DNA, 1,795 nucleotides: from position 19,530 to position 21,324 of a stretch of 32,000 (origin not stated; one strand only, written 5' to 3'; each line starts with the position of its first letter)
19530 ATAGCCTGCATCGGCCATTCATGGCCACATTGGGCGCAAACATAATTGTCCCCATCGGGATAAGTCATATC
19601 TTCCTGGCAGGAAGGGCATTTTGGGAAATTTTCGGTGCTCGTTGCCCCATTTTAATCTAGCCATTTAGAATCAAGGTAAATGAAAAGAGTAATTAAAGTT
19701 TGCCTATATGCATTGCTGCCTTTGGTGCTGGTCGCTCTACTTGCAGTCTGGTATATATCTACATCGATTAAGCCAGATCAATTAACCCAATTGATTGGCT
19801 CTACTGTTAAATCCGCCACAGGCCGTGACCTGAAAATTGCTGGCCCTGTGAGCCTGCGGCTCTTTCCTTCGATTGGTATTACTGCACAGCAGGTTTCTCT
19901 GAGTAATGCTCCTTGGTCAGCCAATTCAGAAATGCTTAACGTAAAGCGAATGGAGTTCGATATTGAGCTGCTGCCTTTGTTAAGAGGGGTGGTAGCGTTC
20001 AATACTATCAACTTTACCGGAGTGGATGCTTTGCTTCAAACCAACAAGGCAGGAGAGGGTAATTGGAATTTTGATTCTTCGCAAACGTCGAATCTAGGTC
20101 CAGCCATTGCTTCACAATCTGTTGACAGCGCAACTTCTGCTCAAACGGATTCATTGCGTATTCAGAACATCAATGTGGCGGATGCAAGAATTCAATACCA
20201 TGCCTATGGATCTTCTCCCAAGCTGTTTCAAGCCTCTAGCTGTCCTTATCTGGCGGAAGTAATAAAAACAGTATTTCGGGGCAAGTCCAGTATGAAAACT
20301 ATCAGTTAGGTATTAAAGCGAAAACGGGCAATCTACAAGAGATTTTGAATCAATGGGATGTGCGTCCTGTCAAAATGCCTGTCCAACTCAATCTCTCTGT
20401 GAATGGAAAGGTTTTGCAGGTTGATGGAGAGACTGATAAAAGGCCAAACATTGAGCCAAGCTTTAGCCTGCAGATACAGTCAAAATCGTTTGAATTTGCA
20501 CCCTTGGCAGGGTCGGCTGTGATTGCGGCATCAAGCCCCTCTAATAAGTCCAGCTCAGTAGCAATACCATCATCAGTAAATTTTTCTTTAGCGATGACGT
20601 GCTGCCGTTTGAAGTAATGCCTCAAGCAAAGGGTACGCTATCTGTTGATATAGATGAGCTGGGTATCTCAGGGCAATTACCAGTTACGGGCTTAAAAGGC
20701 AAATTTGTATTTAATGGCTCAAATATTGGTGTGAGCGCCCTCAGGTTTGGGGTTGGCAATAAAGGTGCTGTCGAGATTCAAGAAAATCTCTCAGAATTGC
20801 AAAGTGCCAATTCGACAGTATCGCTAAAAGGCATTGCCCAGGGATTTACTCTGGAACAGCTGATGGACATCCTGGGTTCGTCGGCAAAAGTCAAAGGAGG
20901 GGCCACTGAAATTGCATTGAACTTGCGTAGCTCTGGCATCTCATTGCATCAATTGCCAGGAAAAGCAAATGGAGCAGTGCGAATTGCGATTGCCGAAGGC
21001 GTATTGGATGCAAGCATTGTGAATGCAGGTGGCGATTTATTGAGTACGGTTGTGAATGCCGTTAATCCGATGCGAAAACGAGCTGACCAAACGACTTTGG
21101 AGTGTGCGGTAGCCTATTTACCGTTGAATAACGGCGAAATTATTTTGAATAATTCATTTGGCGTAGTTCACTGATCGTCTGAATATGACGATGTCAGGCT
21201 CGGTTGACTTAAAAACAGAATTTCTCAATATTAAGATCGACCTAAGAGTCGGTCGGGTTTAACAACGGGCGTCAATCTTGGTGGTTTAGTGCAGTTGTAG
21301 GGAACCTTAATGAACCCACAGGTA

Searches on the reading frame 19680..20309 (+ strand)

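Call 37: search_protein_families(library=pfam, proteins=[window:19680-20309:+], max_evalue=0.00001)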
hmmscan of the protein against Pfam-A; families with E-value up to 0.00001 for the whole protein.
window:19680-20309:+ (209 aa): 2 families
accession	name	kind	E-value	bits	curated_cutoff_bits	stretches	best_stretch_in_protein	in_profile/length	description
PF05170.20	AsmA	-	1.4e-26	93.9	29.8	1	1-174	1-172/607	AsmA family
PF05359.17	DUF748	-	1.2e-07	30.6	50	1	2-174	12-167/1037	Domain of Unknown Function (DUF748)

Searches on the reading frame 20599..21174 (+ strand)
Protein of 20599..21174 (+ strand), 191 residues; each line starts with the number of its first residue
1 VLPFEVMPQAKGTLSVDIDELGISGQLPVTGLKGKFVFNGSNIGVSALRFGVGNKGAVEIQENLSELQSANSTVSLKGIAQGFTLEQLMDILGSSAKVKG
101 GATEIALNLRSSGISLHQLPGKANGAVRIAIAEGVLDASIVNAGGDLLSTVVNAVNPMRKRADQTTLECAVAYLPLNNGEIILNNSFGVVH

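Call 37: search_protein_families(library=pfam, proteins=[window:20599-21174:+], max_evalue=0.00001)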
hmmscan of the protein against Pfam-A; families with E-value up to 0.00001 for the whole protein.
window:20599-21174:+ (191 aa): 1 family
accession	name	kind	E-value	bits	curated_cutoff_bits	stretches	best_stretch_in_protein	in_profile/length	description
PF05170.20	AsmA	-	7e-10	38.8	29.8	1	11-184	440-605/607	AsmA family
